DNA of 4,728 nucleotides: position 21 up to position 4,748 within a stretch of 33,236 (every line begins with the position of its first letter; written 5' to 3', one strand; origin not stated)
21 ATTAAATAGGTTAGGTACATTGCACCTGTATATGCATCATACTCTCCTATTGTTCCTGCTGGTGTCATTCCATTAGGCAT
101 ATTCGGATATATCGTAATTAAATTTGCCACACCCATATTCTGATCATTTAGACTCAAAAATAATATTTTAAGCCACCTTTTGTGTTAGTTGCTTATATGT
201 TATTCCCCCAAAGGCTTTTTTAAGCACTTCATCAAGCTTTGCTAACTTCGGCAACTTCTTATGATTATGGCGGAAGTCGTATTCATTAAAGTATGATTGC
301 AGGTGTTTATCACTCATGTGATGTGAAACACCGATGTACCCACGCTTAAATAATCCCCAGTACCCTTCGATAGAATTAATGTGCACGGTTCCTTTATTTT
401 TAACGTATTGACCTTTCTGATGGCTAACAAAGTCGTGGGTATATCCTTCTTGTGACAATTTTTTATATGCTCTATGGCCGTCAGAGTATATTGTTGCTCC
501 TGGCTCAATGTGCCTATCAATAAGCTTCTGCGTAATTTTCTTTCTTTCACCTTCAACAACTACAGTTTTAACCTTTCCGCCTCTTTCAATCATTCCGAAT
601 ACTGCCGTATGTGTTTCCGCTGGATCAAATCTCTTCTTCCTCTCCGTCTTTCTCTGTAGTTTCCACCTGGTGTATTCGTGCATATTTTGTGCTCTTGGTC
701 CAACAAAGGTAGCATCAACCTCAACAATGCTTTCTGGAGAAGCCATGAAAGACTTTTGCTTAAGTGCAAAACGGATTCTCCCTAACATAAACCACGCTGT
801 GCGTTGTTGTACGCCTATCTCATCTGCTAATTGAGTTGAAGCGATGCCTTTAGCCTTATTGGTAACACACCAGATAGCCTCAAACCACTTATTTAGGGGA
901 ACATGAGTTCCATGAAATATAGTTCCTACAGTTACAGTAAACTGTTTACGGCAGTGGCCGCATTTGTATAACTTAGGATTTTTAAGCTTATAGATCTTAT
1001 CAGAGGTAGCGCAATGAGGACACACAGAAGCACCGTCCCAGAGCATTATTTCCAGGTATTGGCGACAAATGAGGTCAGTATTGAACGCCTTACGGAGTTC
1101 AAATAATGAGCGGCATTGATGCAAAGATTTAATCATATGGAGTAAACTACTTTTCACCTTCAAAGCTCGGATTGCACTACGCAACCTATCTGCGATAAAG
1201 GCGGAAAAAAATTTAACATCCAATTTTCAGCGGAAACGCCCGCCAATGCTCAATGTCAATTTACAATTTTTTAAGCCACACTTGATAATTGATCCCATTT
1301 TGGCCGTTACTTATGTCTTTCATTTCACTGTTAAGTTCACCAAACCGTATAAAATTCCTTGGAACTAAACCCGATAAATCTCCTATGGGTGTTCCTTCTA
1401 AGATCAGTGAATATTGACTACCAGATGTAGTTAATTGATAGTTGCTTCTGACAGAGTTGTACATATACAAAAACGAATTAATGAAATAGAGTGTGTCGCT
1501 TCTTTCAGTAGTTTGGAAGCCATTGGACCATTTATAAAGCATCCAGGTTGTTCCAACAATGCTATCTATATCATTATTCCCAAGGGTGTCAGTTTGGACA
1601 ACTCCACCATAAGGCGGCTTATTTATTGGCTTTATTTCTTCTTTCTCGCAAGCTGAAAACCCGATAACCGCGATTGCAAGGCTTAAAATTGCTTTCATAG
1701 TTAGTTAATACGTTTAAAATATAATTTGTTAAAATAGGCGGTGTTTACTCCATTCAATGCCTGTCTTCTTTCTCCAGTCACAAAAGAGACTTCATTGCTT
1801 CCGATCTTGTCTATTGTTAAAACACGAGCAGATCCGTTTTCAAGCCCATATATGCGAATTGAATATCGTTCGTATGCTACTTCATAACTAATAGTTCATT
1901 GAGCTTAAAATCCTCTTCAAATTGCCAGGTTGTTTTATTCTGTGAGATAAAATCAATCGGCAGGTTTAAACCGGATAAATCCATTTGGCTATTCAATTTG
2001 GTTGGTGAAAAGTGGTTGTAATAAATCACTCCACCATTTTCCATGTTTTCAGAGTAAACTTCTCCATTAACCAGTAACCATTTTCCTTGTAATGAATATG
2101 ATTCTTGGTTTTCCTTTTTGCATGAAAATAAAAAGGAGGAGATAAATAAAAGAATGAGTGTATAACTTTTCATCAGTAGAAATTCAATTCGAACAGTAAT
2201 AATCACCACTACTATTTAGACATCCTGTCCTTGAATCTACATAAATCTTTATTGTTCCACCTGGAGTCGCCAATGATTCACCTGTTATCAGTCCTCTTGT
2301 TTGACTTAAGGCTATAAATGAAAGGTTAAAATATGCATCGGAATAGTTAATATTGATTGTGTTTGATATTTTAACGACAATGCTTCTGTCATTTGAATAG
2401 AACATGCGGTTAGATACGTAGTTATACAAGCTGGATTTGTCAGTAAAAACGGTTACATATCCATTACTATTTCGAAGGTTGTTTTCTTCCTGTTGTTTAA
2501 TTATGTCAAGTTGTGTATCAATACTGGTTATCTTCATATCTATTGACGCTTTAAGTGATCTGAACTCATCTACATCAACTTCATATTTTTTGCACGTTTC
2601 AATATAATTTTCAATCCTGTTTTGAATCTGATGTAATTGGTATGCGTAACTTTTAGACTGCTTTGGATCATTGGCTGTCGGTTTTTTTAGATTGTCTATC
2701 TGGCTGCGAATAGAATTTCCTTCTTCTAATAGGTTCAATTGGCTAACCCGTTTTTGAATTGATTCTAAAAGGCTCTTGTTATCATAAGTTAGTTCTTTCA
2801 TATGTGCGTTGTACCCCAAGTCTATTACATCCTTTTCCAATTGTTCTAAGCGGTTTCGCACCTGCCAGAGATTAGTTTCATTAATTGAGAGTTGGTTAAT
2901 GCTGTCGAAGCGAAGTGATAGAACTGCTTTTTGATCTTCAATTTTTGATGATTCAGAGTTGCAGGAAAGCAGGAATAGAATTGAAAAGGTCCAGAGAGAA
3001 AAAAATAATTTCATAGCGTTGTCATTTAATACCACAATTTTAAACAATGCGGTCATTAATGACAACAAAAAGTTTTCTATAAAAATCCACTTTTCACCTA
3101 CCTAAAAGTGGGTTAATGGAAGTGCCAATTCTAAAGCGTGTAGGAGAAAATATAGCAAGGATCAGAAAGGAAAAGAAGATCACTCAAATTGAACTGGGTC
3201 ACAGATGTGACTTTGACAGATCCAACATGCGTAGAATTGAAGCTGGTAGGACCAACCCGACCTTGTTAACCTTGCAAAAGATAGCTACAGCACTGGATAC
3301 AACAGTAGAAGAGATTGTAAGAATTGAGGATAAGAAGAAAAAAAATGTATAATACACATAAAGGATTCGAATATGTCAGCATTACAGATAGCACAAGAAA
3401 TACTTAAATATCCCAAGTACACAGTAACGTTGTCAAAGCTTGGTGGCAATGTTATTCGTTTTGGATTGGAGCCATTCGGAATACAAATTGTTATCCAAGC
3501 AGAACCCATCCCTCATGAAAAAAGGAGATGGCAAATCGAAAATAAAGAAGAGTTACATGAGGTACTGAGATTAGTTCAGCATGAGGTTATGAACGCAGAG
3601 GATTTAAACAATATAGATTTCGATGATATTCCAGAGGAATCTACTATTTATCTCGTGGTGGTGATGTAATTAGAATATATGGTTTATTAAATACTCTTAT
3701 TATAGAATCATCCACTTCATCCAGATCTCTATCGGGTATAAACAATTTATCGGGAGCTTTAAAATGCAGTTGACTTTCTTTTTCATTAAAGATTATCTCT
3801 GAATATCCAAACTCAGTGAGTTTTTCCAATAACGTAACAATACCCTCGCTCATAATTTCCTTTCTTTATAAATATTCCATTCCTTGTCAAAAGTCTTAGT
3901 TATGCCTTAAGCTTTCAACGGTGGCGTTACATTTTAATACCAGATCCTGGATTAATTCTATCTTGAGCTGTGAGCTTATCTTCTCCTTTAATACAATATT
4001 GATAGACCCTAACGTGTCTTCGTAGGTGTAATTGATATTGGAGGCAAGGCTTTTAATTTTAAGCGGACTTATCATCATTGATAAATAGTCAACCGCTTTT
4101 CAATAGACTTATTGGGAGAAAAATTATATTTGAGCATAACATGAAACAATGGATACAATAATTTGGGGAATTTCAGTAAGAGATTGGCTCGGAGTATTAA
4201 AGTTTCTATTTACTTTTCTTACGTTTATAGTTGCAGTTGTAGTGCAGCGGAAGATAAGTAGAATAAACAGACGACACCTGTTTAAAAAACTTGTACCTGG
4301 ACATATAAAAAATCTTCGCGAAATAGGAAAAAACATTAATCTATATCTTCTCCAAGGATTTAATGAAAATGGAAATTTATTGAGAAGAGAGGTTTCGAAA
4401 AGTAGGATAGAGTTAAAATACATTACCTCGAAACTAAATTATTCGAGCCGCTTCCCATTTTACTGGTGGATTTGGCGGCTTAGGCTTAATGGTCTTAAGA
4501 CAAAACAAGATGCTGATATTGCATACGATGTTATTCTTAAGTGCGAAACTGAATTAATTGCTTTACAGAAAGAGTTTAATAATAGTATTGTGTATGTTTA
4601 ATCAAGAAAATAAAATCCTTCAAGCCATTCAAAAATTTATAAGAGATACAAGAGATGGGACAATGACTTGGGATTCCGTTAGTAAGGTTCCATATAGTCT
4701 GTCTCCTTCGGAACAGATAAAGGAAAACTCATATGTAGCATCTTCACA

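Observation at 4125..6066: Membrane protein / small protein / HNH nuclease / trypco2-like four-gene cassette: candidate undescribed conflict (defence) system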

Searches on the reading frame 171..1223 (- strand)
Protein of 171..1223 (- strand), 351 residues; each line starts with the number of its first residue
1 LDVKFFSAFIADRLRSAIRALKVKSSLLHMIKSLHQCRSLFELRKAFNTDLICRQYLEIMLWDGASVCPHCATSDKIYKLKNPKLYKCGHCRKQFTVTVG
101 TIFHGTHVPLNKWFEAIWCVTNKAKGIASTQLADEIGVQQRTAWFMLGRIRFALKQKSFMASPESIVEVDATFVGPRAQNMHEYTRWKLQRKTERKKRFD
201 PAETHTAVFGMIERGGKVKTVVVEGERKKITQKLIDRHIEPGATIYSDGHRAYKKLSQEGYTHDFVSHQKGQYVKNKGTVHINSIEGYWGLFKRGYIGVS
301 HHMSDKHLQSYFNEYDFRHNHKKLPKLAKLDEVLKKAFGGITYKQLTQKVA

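Call 61: search_protein_families(library=pfam, proteins=[window:171-1223:-], max_evalue=0.001)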
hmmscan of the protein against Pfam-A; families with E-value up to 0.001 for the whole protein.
window:171-1223:- (351 aa): 2 families
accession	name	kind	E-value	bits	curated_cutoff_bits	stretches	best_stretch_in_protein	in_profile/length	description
PF12762.13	DDE_Tnp_IS1595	-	3.8e-35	121.6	27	1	166-320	5-153/153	ISXO2-like transposase domain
PF12760.12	Zn_ribbon_IS1595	-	6.2e-12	45.7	25.4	1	50-94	3-46/46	Transposase zinc-ribbon domain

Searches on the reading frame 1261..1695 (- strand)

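Call 9: search_protein_families(library=ncbifam, proteins=[window:1261-1695:-], max_evalue=1)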
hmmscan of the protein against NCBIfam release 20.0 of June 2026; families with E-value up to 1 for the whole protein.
window:1261-1695:- (144 aa): 0 families

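Call 10: search_protein_families(library=phrogs, proteins=[window:1261-1695:-], max_evalue=0.1)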
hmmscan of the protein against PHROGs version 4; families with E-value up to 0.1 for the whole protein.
window:1261-1695:- (144 aa): 1 family
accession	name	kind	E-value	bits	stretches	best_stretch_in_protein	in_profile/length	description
phrog_6360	-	unknown function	0.04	15.1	0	1-88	2-78/122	-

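Call 61: search_protein_families(library=pfam, proteins=[window:1261-1695:-], max_evalue=0.001)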
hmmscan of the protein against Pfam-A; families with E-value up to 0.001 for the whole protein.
window:1261-1695:- (144 aa): 0 families

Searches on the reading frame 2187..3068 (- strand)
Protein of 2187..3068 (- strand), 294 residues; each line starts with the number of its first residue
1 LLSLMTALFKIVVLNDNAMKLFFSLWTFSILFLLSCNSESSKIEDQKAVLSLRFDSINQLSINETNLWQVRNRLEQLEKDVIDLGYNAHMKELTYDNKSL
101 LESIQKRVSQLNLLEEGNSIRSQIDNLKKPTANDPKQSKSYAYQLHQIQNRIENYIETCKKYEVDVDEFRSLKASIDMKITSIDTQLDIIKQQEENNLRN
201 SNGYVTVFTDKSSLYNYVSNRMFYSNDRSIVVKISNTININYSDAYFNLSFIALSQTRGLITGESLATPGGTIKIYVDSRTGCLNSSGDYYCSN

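Call 7: search_protein_families(library=pfam, proteins=[window:2187-3068:-], max_evalue=1)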
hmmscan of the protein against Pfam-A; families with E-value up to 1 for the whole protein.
window:2187-3068:- (294 aa): 6 families
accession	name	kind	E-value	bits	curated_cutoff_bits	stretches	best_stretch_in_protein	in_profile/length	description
PF10843.13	RGI1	-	0.035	14.2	25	1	42-196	17-165/194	Respiratory growth induced protein 1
PF24622.1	TMP_4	-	0.044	14.4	27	1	42-113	10-72/77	Tape measure protein domain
PF16367.11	RRM_7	-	0.071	13.5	27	0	129-166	39-74/94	RNA recognition motif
PF05227.19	CHASE3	-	0.11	12.8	28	1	118-200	49-134/138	CHASE3 domain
PF24319.2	DUF7491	-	0.19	12.4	30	1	112-195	4-87/90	Coiled-coil region of unknown function (DUF7491)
PF17675.6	APG6_N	-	0.23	12.3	45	1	70-187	14-132/132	Apg6 coiled-coil region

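Call 8: search_protein_families(library=padloc, proteins=[window:2187-3068:-], max_evalue=1)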
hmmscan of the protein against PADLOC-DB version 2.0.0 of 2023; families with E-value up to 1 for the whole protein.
window:2187-3068:- (294 aa): 2 families
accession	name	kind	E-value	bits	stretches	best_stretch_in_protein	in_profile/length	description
PDLC03863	LmuB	-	0.12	9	2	35-160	345-478/610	-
PDLC00006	DruC1|DruC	-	0.28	7.6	1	119-216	193-290/626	Unknown function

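Call 9: search_protein_families(library=ncbifam, proteins=[window:2187-3068:-], max_evalue=1)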
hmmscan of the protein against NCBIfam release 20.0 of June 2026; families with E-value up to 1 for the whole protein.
window:2187-3068:- (294 aa): 3 families
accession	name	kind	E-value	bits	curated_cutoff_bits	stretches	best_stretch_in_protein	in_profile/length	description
TIGR02168.1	SMC_prok_B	equivalog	0.004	14.9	567.35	1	64-195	818-948/1181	chromosome segregation protein SMC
TIGR02169.1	SMC_prok_A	equivalog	0.0059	14.3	729.4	1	57-195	230-368/1165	chromosome segregation protein SMC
NF045487.1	ASRP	equivalog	0.0067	15.1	300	1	41-193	125-278/593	archaea-specific SMC-related protein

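Call 10: search_protein_families(library=phrogs, proteins=[window:2187-3068:-], max_evalue=0.1)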
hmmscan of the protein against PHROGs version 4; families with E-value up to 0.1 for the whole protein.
window:2187-3068:- (294 aa): 2 families
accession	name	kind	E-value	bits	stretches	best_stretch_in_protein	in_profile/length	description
phrog_95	-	integration and excision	0.034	13.7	1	100-242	429-557/651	integrase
phrog_8801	-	unknown function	0.044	15.3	0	19-60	1-42/94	-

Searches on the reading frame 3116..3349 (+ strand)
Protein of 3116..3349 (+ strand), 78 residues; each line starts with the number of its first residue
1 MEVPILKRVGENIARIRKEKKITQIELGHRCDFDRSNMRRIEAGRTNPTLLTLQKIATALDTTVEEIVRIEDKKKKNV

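Call 7: search_protein_families(library=pfam, proteins=[window:3116-3349:+], max_evalue=1)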
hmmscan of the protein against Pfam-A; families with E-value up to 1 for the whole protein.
window:3116-3349:+ (78 aa): 6 families
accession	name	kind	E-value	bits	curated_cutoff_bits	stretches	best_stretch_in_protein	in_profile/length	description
PF01381.28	HTH_3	-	5.8e-12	45.9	23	1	13-67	1-55/55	Helix-turn-helix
PF13443.12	HTH_26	-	1.1e-09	38.8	22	1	12-72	1-62/63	Cro/C1-type HTH DNA-binding domain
PF13560.12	HTH_31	-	1e-07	32.6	27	1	10-67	3-61/64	Helix-turn-helix domain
PF12844.13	HTH_19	-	6.8e-06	26.3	30.2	1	10-63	1-54/64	Helix-turn-helix domain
PF04545.22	Sigma70_r4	-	0.048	13.6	24.1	0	51-72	21-42/50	Sigma-70, region 4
PF13744.12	HTH_37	-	0.054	13.8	27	1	10-65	20-76/80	Helix-turn-helix domain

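Call 8: search_protein_families(library=padloc, proteins=[window:3116-3349:+], max_evalue=1)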
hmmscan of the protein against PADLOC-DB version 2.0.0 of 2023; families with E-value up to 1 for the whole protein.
window:3116-3349:+ (78 aa): 21 families
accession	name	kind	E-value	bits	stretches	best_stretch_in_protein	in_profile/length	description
PDLC02926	HTH_VI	-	2.7e-12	44.8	1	9-75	2-68/92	-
PDLC04142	capH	-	2e-09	36.4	1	7-73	5-71/103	capH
PDLC04775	PDC-M69A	-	3.5e-09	35.2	1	3-75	3-74/113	-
PDLC03665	Control_protein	-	1.1e-08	33.2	1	8-73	8-74/77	control protein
PDLC03666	Control_protein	-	2.9e-07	28.8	1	5-73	3-71/77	control protein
PDLC03951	RmrA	-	3.2e-06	24.4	1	8-72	8-72/400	-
PDLC03664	Control_protein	-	4.9e-06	24.9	1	8-66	13-71/74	control protein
PDLC03668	Control_protein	-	5.4e-06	24.8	1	1-62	1-62/79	control protein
PDLC04758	PDC-M64B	-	0.0001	20.8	1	9-75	31-94/123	-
PDLC03952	RmrA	-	0.00021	18.3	1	11-65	25-79/395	-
PDLC03954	RmrA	-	0.00021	18.3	1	9-65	11-67/380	-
PDLC03946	RmrA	-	0.00024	17.9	1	14-65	8-59/357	-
PDLC04760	PDC-M64C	-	0.00055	18.3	1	9-69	27-87/93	-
PDLC03949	RmrA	-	0.00061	16.7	1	14-65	8-59/363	-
PDLC03671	Control_protein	-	0.0026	16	1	9-69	15-75/84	control protein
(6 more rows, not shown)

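Call 9: search_protein_families(library=ncbifam, proteins=[window:3116-3349:+], max_evalue=1)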
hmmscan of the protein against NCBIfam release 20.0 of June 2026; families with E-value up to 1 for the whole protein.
window:3116-3349:+ (78 aa): 15 families
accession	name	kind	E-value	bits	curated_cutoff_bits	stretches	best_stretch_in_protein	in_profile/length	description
NF041951.1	phage_RstR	subfamily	1.9e-12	47.4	80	1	9-76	3-70/108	RstR family transcriptional repressor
NF010465.0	PRK13890.1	equivalog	2.1e-09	37.5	96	1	12-76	9-73/121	conjugal transfer protein TrbA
NF006015.0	PRK08154.1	subfamily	1.8e-08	33.9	204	1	4-76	26-98/314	anaerobic benzoate catabolism transcriptional regulator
TIGR03070.1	couple_hipB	subfamily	5.7e-06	26.2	71.65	1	9-61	3-55/58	type II toxin-antitoxin system Y4mF family antitoxin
NF047948.1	male_kill_WMK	equivalog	9.1e-05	22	300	1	5-74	159-228/300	WO male-killing family protein Wmk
NF007408.0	PRK09943.1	equivalog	0.00011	21.8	211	1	9-73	8-72/185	HTH-type transcriptional regulator PuuR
TIGR00270.2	TIGR00270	equivalog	0.00039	20.2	110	1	10-74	77-141/159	multiprotein bridging factor aMBF1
TIGR03830.1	CxxCG_CxxCG_HTH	subfamily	0.00046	20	61.8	1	9-52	66-109/127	type II TA system antitoxin MqsA family protein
NF007271.0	PRK09726.1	equivalog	0.0037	17.2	79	1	12-63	16-67/88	type II toxin-antitoxin system antitoxin HipB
NF046032.1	TransRegSlrRBacil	equivalog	0.0051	16.9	250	1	12-70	5-64/149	HTH-type transcriptional regulator SlrR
NF007257.0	PRK09706.1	subfamily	0.0053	16.6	101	1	8-64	5-61/135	transcriptional repressor DicA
NF041575.1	antitoxPezA_Strep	equivalog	0.0086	16.1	290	1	9-68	2-61/158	type II toxin-antitoxin system antitoxin PezA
NF041265.1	NadS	equivalog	0.034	14.5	60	0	12-53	34-75/94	NadS family protein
NF047542.1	telomere_Tap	equivalog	0.058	12.1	600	1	13-65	22-74/695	telomere-associated protein Tap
NF058600.1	TransRegSco1979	equivalog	0.085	11.9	350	1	9-62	9-62/280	Sco1979 family transcriptional regulator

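Call 10: search_protein_families(library=phrogs, proteins=[window:3116-3349:+], max_evalue=0.1)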
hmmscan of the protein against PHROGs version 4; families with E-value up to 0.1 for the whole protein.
window:3116-3349:+ (78 aa): 32 families (the best 25 are shown)
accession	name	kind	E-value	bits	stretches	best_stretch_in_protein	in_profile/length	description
phrog_8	-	transcription regulation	1.2e-13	52.3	1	7-75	75-143/346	transcriptional regulator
phrog_3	-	transcription regulation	1.3e-10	42.7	1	8-75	88-153/430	transcriptional repressor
phrog_5823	-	transcription regulation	2e-10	41.4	1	8-68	6-67/404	transcriptional regulator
phrog_1373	-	transcription regulation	1.4e-09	39.2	1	9-65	64-120/166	transcriptional regulator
phrog_4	-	transcription regulation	4.4e-09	36.8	1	8-71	136-195/400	transcriptional repressor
phrog_2967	-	transcription regulation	2.2e-07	31.7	1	8-75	10-77/225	transcriptional regulator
phrog_2439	-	transcription regulation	6.9e-07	29.5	1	9-64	8-63/367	transcriptional regulator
phrog_4583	-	transcription regulation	3.1e-06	28.1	1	5-74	7-76/81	transcriptional repressor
phrog_7241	-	transcription regulation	5.6e-05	24.2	1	13-68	66-121/122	transcriptional regulator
phrog_9103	-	transcription regulation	0.00018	22.5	1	12-73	12-73/78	transcriptional repressor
phrog_2328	-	transcription regulation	0.0002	22.2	1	7-63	14-70/128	transcriptional repressor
phrog_38027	-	transcription regulation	0.00023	22.2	1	14-70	74-130/143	transcriptional repressor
phrog_29047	-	unknown function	0.00024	22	1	15-71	98-154/159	-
phrog_9908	-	DNA, RNA and nucleotide metabolism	0.00039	20.7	1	7-63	12-68/282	DNA binding protein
phrog_32768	-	unknown function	0.00051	19.8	1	8-70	9-72/446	-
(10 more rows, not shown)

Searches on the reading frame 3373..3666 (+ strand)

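Call 7: search_protein_families(library=pfam, proteins=[window:3373-3666:+], max_evalue=1)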
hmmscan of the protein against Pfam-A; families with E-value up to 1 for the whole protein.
window:3373-3666:+ (98 aa): 3 families
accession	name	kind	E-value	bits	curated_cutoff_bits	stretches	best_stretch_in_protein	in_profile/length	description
PF22255.2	Gp44-like_2nd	-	0.027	14.9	27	1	33-66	30-62/84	Baseplate hub protein gp44-like, second domain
PF19981.4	DUF6417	-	0.047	14.2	28.4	1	43-70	14-41/69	Family of unknown function (DUF6417)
PF06569.16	DUF1128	-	0.095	13.2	27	1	59-87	14-42/71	Protein of unknown function (DUF1128)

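Call 8: search_protein_families(library=padloc, proteins=[window:3373-3666:+], max_evalue=1)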
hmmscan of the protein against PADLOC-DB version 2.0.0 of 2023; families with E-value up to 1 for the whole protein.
window:3373-3666:+ (98 aa): 0 families

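Call 9: search_protein_families(library=ncbifam, proteins=[window:3373-3666:+], max_evalue=1)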
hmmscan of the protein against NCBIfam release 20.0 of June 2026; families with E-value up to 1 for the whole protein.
window:3373-3666:+ (98 aa): 1 family
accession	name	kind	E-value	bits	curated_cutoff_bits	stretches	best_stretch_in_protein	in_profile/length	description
NF010264.0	PRK13710.1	equivalog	0.027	14.8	100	1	51-77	42-68/72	type II toxin-antitoxin system antitoxin CcdA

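Call 10: search_protein_families(library=phrogs, proteins=[window:3373-3666:+], max_evalue=0.1)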
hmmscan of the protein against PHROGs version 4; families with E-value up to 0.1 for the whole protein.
window:3373-3666:+ (98 aa): 2 families
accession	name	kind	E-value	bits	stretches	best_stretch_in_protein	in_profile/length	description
phrog_29005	-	unknown function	0.068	13.9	1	45-87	57-99/246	-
phrog_21089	-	unknown function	0.076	14.1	0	49-75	47-73/79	-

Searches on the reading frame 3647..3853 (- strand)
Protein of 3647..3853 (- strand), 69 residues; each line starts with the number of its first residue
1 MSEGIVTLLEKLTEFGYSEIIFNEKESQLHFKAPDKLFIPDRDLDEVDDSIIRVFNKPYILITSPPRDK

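Call 7: search_protein_families(library=pfam, proteins=[window:3647-3853:-], max_evalue=1)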
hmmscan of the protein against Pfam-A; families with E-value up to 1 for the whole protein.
window:3647-3853:- (69 aa): 0 families

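Call 8: search_protein_families(library=padloc, proteins=[window:3647-3853:-], max_evalue=1)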
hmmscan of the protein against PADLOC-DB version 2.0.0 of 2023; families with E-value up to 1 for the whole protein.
window:3647-3853:- (69 aa): 0 families

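Call 9: search_protein_families(library=ncbifam, proteins=[window:3647-3853:-], max_evalue=1)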
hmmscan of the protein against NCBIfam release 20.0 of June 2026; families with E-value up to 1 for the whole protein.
window:3647-3853:- (69 aa): 1 family
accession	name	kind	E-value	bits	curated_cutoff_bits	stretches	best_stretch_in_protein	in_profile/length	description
NF006398.0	PRK08651.1-1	equivalog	0.14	11.1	439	0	38-57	279-298/403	succinyl-diaminopimelate desuccinylase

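Call 10: search_protein_families(library=phrogs, proteins=[window:3647-3853:-], max_evalue=0.1)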
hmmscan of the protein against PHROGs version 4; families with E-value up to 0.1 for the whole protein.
window:3647-3853:- (69 aa): 1 family
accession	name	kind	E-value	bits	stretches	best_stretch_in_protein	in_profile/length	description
phrog_16076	-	unknown function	0.078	13.8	0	6-39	30-62/65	-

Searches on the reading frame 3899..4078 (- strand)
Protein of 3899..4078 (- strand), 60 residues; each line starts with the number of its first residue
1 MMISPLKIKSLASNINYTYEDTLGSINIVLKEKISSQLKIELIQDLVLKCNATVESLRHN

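Call 7: search_protein_families(library=pfam, proteins=[window:3899-4078:-], max_evalue=1)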
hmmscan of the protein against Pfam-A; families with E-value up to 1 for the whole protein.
window:3899-4078:- (60 aa): 0 families

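Call 8: search_protein_families(library=padloc, proteins=[window:3899-4078:-], max_evalue=1)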
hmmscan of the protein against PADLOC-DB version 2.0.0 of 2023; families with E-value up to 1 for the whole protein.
window:3899-4078:- (60 aa): 0 families

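Call 9: search_protein_families(library=ncbifam, proteins=[window:3899-4078:-], max_evalue=1)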
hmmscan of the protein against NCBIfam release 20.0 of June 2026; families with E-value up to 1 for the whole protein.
window:3899-4078:- (60 aa): 1 family
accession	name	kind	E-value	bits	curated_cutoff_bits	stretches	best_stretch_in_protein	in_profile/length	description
NF006281.0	PRK08452.1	equivalog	0.036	14.3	117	1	8-37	66-95/124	flagella length regulator FlaG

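Call 10: search_protein_families(library=phrogs, proteins=[window:3899-4078:-], max_evalue=0.1)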
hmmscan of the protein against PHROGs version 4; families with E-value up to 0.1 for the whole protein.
window:3899-4078:- (60 aa): 0 families

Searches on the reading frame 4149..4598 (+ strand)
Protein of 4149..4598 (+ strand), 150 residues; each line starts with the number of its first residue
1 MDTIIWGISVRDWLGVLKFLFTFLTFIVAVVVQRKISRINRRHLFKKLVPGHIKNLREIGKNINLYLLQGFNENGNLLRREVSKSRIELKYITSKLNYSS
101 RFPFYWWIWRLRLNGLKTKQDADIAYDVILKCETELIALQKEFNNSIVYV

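Call 7: search_protein_families(library=pfam, proteins=[window:4149-4598:+], max_evalue=1)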
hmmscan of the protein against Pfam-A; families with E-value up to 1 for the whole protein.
window:4149-4598:+ (150 aa): 1 family
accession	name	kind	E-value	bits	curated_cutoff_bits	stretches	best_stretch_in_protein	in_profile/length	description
PF00318.25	Ribosomal_S2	-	0.047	13.4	26.1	1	31-96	71-136/216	Ribosomal protein S2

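Call 8: search_protein_families(library=padloc, proteins=[window:4149-4598:+], max_evalue=1)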
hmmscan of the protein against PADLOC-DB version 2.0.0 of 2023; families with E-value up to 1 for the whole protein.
window:4149-4598:+ (150 aa): 0 families

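Call 9: search_protein_families(library=ncbifam, proteins=[window:4149-4598:+], max_evalue=1)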
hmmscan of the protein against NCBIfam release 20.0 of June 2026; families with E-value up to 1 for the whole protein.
window:4149-4598:+ (150 aa): 1 family
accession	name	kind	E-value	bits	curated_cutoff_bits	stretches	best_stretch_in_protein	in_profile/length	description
NF007374.1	PRK09877.1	equivalog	0.042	14.2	260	1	17-69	41-93/157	2,3-diketo-L-gulonate TRAP transporter small permease YiaM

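Call 10: search_protein_families(library=phrogs, proteins=[window:4149-4598:+], max_evalue=0.1)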
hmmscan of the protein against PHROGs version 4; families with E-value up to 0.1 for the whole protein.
window:4149-4598:+ (150 aa): 0 families

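Call 22: find_homologous_proteins(query=window:4149-4598:+, max_evalue=0.01)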
Query window:4149-4598:+ (150 aa): 1 proteins with E <= 0.01 among 15 candidates.
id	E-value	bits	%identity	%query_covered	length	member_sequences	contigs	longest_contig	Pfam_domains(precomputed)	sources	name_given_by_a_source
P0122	3.5e-93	328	100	100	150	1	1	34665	-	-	-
